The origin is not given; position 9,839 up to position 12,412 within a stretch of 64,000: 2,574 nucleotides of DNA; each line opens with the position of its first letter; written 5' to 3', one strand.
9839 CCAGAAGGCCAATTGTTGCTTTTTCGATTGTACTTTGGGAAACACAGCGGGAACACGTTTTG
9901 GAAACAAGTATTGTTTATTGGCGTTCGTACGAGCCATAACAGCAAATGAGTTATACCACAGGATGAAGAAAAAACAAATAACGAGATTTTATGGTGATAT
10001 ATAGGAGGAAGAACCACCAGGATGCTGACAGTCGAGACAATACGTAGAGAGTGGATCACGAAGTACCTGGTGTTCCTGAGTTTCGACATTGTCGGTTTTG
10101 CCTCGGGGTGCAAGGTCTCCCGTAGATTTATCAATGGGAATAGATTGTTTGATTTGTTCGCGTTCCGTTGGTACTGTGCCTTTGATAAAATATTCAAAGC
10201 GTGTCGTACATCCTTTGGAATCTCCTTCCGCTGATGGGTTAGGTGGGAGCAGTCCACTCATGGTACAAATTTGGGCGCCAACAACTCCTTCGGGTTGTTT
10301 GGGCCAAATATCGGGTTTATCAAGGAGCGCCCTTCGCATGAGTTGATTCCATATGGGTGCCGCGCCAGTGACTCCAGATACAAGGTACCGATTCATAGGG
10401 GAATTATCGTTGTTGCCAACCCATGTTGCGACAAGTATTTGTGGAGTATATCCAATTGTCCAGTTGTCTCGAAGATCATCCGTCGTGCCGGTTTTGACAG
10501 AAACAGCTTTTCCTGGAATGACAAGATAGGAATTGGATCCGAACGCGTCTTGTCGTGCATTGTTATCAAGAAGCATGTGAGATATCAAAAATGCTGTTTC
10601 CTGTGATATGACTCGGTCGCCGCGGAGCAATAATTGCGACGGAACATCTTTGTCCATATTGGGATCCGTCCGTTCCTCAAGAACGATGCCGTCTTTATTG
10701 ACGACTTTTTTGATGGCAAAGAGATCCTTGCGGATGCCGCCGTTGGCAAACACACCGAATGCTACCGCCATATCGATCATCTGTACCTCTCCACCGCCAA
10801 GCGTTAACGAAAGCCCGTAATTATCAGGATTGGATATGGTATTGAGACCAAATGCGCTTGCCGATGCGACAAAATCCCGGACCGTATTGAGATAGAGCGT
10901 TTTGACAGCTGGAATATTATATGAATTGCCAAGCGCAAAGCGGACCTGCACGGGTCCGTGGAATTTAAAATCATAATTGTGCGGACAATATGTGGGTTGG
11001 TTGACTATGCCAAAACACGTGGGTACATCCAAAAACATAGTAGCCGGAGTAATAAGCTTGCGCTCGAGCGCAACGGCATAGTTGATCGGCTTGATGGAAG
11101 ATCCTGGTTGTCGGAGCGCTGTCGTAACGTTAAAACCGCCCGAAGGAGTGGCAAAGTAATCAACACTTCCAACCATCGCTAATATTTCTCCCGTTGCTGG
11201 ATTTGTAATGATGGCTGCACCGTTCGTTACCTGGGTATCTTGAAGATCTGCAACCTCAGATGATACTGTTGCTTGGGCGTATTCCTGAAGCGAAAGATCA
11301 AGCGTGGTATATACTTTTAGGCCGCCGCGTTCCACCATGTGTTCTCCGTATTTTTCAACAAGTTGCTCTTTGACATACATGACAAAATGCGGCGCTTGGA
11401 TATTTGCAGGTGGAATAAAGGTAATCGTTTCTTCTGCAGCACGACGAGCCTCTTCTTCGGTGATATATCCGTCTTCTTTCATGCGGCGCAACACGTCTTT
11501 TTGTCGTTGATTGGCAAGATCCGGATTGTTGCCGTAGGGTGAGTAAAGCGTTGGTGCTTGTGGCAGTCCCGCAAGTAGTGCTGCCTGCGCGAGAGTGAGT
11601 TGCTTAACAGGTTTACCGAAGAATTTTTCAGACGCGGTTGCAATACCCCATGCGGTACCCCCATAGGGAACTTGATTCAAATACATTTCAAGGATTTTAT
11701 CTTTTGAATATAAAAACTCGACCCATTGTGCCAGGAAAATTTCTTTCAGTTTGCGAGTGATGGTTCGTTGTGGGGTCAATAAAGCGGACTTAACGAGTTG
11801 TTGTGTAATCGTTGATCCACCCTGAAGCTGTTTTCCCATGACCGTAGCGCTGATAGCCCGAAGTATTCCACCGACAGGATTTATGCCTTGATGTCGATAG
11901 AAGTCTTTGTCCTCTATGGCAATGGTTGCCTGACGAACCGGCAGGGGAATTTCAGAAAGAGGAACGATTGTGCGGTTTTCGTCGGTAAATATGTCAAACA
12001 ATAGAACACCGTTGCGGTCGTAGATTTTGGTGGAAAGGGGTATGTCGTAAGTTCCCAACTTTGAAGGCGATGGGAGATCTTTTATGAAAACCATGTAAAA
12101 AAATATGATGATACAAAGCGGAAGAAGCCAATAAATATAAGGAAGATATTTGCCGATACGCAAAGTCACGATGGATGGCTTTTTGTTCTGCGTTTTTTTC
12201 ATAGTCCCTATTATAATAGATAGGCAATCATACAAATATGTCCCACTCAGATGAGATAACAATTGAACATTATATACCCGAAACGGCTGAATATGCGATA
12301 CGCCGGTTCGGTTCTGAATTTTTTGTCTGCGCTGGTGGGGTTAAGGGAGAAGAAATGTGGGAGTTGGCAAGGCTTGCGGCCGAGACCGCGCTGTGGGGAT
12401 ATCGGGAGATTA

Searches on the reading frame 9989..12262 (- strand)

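Call 56: search_protein_families(library=pfam, proteins=[window:9989-12262:-], max_evalue=0.0001)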
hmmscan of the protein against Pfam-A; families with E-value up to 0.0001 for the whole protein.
window:9989-12262:- (757 aa): 2 families
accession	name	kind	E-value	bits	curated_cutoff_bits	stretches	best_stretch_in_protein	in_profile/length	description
PF00912.28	Transgly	-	1e-59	201.4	27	1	93-262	10-178/178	Transglycosylase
PF00905.27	Transpeptidase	-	1.8e-18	67.2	22.1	1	348-619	1-282/299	Penicillin binding protein transpeptidase domain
